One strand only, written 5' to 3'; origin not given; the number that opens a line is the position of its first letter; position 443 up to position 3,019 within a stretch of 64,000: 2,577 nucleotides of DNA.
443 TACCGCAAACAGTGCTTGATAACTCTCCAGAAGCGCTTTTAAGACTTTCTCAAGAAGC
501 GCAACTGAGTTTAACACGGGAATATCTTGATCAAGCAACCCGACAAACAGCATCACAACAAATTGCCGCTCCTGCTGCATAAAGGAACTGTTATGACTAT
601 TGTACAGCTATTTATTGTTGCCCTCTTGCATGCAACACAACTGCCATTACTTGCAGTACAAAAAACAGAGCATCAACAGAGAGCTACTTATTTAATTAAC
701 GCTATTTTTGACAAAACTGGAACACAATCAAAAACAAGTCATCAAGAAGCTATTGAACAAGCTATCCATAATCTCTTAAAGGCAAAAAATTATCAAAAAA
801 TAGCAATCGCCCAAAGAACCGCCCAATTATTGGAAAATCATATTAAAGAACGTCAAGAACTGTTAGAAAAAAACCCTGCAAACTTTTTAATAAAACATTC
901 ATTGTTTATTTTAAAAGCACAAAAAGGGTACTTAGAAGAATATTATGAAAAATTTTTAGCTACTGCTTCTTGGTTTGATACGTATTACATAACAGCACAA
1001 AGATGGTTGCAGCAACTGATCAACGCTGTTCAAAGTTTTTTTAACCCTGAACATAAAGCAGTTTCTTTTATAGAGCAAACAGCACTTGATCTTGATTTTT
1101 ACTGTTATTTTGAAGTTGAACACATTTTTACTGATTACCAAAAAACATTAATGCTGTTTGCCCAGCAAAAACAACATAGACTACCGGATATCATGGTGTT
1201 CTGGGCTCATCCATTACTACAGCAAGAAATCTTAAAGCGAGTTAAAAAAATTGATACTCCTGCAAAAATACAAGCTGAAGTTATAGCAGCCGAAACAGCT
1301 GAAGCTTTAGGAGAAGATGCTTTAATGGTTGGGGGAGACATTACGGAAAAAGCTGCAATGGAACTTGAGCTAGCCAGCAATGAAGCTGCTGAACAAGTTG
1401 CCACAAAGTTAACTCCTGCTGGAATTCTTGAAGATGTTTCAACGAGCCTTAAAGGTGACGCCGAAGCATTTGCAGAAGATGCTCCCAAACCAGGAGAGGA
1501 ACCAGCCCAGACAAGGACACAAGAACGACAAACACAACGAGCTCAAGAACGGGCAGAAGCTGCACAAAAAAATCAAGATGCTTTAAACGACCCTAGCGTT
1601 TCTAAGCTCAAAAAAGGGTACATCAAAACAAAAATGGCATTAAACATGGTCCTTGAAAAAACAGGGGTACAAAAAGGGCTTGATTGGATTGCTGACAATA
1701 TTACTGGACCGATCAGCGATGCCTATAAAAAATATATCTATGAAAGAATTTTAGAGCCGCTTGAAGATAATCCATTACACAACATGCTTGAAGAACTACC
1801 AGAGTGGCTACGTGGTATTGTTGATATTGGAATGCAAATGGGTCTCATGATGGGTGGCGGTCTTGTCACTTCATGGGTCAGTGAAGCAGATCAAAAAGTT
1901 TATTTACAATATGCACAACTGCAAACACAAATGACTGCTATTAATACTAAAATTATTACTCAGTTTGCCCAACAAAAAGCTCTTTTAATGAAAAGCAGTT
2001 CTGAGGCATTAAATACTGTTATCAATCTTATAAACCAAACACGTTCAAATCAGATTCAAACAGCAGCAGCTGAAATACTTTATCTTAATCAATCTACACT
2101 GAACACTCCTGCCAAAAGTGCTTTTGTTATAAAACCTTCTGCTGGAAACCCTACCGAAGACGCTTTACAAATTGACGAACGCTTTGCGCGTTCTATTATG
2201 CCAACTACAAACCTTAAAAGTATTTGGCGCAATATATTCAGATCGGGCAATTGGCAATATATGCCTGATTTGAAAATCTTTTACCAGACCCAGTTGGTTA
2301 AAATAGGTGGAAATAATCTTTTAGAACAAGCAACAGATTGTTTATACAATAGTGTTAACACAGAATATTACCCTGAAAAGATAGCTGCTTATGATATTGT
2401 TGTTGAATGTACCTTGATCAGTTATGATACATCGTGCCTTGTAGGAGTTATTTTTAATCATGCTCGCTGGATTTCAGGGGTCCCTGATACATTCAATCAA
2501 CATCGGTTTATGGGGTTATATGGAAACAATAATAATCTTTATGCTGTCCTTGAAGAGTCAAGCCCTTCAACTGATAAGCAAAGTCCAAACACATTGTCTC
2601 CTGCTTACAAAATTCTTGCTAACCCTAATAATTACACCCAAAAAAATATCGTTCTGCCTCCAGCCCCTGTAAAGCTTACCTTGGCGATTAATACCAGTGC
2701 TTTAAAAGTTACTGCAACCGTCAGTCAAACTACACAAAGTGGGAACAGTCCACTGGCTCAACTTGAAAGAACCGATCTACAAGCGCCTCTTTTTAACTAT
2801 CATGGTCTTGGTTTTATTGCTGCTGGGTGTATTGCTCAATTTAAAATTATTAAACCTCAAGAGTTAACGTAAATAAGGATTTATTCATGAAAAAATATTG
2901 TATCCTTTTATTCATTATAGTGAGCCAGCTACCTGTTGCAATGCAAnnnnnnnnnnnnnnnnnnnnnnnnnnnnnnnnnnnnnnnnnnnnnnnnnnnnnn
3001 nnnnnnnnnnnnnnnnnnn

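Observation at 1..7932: Operon of very large secreted proteins sharing an unrecognised architecture (hydrophobic Met/Gly hairpin plus jelly-roll-like module)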

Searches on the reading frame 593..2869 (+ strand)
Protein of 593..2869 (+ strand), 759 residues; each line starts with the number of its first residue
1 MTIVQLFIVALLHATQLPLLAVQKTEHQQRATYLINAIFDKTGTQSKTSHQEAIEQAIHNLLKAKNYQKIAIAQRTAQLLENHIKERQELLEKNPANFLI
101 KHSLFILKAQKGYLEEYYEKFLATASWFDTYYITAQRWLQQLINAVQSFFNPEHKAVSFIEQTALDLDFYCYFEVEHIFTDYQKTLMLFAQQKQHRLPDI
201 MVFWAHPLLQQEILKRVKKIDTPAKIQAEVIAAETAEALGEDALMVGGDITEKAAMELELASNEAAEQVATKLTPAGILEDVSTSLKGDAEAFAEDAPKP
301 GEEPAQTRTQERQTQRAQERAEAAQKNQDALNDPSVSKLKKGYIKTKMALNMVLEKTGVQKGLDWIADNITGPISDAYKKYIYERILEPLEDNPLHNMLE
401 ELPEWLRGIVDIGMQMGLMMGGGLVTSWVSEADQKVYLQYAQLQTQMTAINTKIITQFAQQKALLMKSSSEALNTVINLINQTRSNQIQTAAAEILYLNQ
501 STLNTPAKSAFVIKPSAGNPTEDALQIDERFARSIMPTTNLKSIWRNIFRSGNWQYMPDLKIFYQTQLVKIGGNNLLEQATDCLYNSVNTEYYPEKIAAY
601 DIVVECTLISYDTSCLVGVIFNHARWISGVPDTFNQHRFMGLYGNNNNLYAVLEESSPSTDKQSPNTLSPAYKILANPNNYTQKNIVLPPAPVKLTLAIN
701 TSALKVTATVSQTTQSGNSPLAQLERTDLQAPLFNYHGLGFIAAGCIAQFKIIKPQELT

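Call 7: search_protein_families(library=pfam, proteins=[window:593-2869:+], max_evalue=1)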
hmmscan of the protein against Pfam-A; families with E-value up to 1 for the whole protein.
window:593-2869:+ (759 aa): 2 families
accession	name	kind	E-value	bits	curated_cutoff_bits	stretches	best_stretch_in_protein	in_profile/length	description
PF01990.22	ATP-synt_F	-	0.024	15.4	23.5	1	43-90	17-65/91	ATP synthase (F/14-kDa) subunit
PF04368.18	DUF507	-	0.96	9.8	24.7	0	47-103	27-84/182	Protein of unknown function (DUF507)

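Call 8: search_protein_families(library=ncbifam, proteins=[window:593-2869:+], max_evalue=1)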
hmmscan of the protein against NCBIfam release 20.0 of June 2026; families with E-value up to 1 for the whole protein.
window:593-2869:+ (759 aa): 0 families

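Call 9: find_homologous_proteins(query=window:593-2869:+)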
Query window:593-2869:+ (759 aa): 6 proteins with E <= 0.001 among 8000 candidates.
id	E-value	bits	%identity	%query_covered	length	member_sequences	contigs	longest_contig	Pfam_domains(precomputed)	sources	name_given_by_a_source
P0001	0.0e+0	1628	96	100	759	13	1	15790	-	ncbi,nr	ncbi:MAG: hypothetical protein EBU90_14310 [Proteobacteria bacterium]|nr:hypothetical protein [Pseud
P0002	0.0e+0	1266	76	100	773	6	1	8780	-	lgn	-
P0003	0.0e+0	1262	75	100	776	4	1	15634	-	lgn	-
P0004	0.0e+0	1207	73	100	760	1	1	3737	-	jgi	jgi:hypothetical protein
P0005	0.0e+0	1125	68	100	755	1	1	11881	-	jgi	jgi:hypothetical protein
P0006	8.0e-149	516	39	96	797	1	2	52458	-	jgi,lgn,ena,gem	-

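Call 14: find_encoding_contigs(protein=P0001, flank=10000, max_places=3)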
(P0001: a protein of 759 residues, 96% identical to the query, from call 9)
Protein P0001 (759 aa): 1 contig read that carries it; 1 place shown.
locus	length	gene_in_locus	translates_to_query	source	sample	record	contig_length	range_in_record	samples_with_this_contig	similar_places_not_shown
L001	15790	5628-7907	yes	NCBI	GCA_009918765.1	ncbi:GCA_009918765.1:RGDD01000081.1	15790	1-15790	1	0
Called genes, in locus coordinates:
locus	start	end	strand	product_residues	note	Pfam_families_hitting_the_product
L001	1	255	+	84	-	PF00120:Gln-synt_C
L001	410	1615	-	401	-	PF01551:Peptidase_M23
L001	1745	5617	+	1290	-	-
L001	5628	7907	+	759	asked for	-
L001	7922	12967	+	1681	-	-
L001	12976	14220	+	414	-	PF01541:GIY-YIG, PF27096:UvrC_M, PF08459:UvrC_RNaseH_dom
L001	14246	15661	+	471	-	-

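Call 32: predict_structure(alignment_id=A1)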
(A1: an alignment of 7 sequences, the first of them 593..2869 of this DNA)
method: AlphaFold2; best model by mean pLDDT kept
length: 759 residues; sequences in the alignment: 7
mean_pLDDT: 45.8   pTM: 0.29
mean pLDDT of the five models: 45.8, 42.7, 42.6, 41.0, 39.0
residues with pLDDT >= 90: 0; 70-90: 85; 50-70: 185; < 50: 489
segments of 3 or more residues with pLDDT < 50: 1-58, 147-156, 173-309, 337-343, 349-351, 353-525, 529-558, 563-597, 623-633, 661-667, 731-737, 755-759
pLDDT, mean of each block of 10 residues (from residue 1): 42 37 35 37 33 46 59 69 74 64 60 66 57 56 51 47 59 43 32 32 35 28 27 32 28 38 36 33 32 30 36 62 71 58 47 43 39 31 31 36 31 29 25 32 38 36 30 31 32 30 28 36 45 41 37 46 41 37 32 42 71 70 39 58 74 67 50 68 62 78 75 75 72 49 61 45
secondary structure, 60 per line:
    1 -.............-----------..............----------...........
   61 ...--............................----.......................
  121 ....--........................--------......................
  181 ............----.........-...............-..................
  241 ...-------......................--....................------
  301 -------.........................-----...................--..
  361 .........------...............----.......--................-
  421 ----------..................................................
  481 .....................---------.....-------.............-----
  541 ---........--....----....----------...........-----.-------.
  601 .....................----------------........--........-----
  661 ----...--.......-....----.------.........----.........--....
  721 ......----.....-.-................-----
elements in order (helices of 4 or more, strands of 3 or more residues): H2-14 H26-39 H50-63 H66-93 H98-124 H127-150 H159-192 H197-205 H207-221 H223-243 H251-272 H275-294 H308-332 H338-356 H359-369 H376-390 H395-401 H404-419 H431-501 E511-515 E523-528 H529-535 H544-551 E554-557 E562-565 H576-586 E600-621 E638-645 E648-655 H670-676 H678-681 E693-701 E706-714 E717-726 H731-735 E739-754

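Call 35: search_protein_families(library=pfam, proteins=[L001:1745-5614:+], max_evalue=0.1)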
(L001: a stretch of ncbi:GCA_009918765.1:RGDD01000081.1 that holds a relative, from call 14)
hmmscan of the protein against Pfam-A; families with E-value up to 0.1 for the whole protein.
L001:1745-5614:+ (1290 aa): 1 family
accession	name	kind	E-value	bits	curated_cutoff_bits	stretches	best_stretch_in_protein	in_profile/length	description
PF16782.11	SIL1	-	0.024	14.3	35.5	1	558-644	66-151/292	Nucleotide exchange factor SIL1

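Call 37: search_solved_structures(query=A1, max_evalue=1)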
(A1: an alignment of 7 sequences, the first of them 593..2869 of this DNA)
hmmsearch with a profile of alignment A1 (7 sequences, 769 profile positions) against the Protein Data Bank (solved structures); distinct sequences matched with E-value up to 1: 5.
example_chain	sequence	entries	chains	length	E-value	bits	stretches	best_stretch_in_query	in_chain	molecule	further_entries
2pfz_A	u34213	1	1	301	0.27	12.6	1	702-766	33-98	Putative exported protein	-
4nar_A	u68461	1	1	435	0.6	11.5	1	59-152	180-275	Putative uronate isomerase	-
4uir_A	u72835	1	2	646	0.7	11.2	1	519-587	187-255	OLEATE HYDRATASE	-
3gtz_A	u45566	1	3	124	0.7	11.2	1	629-704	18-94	Putative translation initiation inhibitor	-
8gi0_F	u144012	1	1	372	0.73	11.2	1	79-143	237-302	Peroxisomal membrane protein PEX14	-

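Call 54: list_cluster_members(proteins=[window:593-2869:+, window:2887-7929:+, window:34482-35732:-, window:35818-37587:-, window:53551-55005:-, window:14197-16299:+])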
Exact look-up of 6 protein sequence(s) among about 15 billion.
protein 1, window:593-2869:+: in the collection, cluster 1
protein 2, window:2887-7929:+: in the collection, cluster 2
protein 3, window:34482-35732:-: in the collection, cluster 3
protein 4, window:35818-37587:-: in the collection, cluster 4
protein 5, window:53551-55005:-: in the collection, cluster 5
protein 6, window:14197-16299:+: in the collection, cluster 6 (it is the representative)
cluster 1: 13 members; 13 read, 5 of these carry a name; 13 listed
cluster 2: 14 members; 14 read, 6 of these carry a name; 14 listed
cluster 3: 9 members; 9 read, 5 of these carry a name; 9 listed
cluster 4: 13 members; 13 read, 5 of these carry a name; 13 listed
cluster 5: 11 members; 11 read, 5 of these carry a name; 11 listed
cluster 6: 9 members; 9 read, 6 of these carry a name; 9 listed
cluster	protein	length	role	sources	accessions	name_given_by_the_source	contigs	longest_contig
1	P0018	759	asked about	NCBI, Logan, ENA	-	-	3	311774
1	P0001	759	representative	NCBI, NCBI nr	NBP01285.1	MAG: hypothetical protein EBU90_14310 [Proteobacteria bacterium] | hypothetical protein [Pseudomonadota bacterium]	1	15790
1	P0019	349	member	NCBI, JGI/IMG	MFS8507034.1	MAG: hypothetical protein LVQ75_02790 [Candidatus Babeliales bacterium] | hypothetical protein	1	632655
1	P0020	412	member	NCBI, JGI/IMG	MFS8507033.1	MAG: hypothetical protein LVQ75_02785 [Candidatus Babeliales bacterium] | hypothetical protein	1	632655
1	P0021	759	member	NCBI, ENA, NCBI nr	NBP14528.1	hypothetical protein EBU95_09030 [bacterium] | hypothetical protein [bacterium]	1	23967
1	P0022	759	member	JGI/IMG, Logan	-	hypothetical protein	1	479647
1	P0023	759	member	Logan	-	-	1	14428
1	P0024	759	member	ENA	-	-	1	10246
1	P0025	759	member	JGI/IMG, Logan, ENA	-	-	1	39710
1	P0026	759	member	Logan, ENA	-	-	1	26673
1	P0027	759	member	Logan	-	-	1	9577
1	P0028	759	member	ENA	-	-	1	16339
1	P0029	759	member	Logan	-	-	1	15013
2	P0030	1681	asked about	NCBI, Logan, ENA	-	-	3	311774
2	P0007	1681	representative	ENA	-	-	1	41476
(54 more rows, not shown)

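Call 67: fold_search(model_id=the predicted structure, library=pdb)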
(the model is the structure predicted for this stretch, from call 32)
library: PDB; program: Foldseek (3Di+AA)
matches with E <= 10: 821; with E <= 0.001: 2
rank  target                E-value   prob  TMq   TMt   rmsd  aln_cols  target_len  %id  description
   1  3ujo_A                4.6e-04  0.97  0.11  0.26  13.8       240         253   10  Galactose-specific seed lectin from Dolichos lablab in complex with adenine and galactose (released 2012-11-14)
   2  3o12                  7.4e-04  1.00  0.12  0.40   6.2       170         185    8  The crystal structure of a functionally unknown protein from Saccharomyces cerevisiae. (released 2010-09-15)
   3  5eyx_A                1.4e-03  1.00  0.14  0.37   6.4       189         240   10  Monoclinic Form of Centrolobium tomentosum seed lectin (CTL) complexed with Man1-3Man-OMe. (released 2016-03-16)
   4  1qnw_B                1.6e-03  1.00  0.13  0.35   7.1       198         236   11  lectin II from Ulex europaeus (released 1999-11-23)
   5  3mw3_A                1.7e-03  0.99  0.12  0.37   9.6       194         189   10  Crystal structure of beta-neurexin 2 with the splice insert 4 (released 2010-07-28)
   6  5ly8                  1.7e-03  0.94  0.11  0.29  13.0       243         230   12  Structure of the CBM2 module of Lactobacillus casei BL23 phage J-1 evolved Dit. (released 2017-03-22)
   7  3zyr_B                1.8e-03  1.00  0.14  0.37   7.2       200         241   10  Structure of the lectin from Platypodium elegans in complex with heptasaccharide (released 2012-01-11)
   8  3zvx_B                2.0e-03  1.00  0.13  0.34   6.4       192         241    9  STRUCTURE OF THE LECTIN FROM PLATYPODIUM ELEGANS IN COMPLEX WITH A TRIMANNOSIDE (released 2012-01-11)
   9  1q8q_A                2.2e-03  1.00  0.13  0.36   7.8       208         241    9  Pterocarpus angolensis lectin (PAL) in complex with the dimannoside Man(alpha1-4)Man (released 2004-02-10)
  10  1qnw_A                2.3e-03  1.00  0.14  0.36   7.2       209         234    9  lectin II from Ulex europaeus (released 1999-11-23)
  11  9c4i_A                2.6e-03  1.00  0.14  0.37   6.2       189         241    8  Centrolobium microchaete seed lectin (CML) complexed with Man1-3Man-OMe (released 2024-06-26)
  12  3zvx_A                2.7e-03  1.00  0.13  0.34   6.6       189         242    9  STRUCTURE OF THE LECTIN FROM PLATYPODIUM ELEGANS IN COMPLEX WITH A TRIMANNOSIDE (released 2012-01-11)
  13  5z5d                  3.0e-03  1.00  0.13  0.19   6.1       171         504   10  Crystal structure of a thermostable glycoside hydrolase family 43 {beta}-1,4-xylosidase from Geobacillus thermoleovorans (released 2018-04-25)
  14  2gn7_A                3.2e-03  0.99  0.12  0.33   7.1       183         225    8  Metal-free (apo) P. angolensis seed lectin in complex with Man-alpha(1-3)Man-alpha(1-6)Man (released 2006-07-25)
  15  3uk9_C                3.6e-03  0.99  0.14  0.36  11.5       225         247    9  Galactose-specific lectin from Dolichos lablab (released 2012-11-14)
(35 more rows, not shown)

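Call 76: find_homologous_proteins(query=A5, max_evalue=0.001)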
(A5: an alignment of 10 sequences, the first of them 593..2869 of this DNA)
Query A5 (10 sequences) (759 aa, profile of the alignment): 5 proteins with E <= 0.001 among 8000 candidates.
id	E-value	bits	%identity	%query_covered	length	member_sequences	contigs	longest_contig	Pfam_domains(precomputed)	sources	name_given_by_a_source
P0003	0.0e+0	1217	75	100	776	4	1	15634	-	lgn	-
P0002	0.0e+0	1216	76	100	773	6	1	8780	-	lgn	-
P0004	0.0e+0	1209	73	100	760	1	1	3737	-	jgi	jgi:hypothetical protein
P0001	0.0e+0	1199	96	100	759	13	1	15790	-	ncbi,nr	ncbi:MAG: hypothetical protein EBU90_14310 [Proteobacteria bacterium]|nr:hypothetical protein [Pseud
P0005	0.0e+0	1165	68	100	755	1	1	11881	-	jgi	jgi:hypothetical protein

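Call 83: find_related_loci(query=A5, collection=metagenome_contigs, flank=6000)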
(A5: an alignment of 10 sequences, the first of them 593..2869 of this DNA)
Query A5 (759 aa) in metagenome_contigs; peptide patterns used: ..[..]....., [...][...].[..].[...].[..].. (x = any residue, [..] = any of these).
139 stretches matched a pattern; 11 encode a relative of the query (tblastn E <= 1e-3); 11 distinct loci.
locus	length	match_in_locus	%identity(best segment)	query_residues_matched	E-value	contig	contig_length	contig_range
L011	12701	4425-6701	96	1-759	0e+0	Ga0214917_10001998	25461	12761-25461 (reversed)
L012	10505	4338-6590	75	1-759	0e+0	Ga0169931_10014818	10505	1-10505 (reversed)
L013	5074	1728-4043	39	19-759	1e-168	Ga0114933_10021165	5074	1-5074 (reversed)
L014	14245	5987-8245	39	27-758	7e-160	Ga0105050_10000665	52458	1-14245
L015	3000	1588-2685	27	416-758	6e-28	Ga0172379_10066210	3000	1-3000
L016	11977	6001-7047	30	412-758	1e-27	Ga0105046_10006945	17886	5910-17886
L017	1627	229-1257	30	411-758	6e-26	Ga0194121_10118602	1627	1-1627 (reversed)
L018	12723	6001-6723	27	527-758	2e-20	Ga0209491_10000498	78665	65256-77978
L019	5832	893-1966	23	404-758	4e-20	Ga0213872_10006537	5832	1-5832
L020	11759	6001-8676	26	34-759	1e-19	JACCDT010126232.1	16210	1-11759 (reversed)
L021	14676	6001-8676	26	34-759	1e-19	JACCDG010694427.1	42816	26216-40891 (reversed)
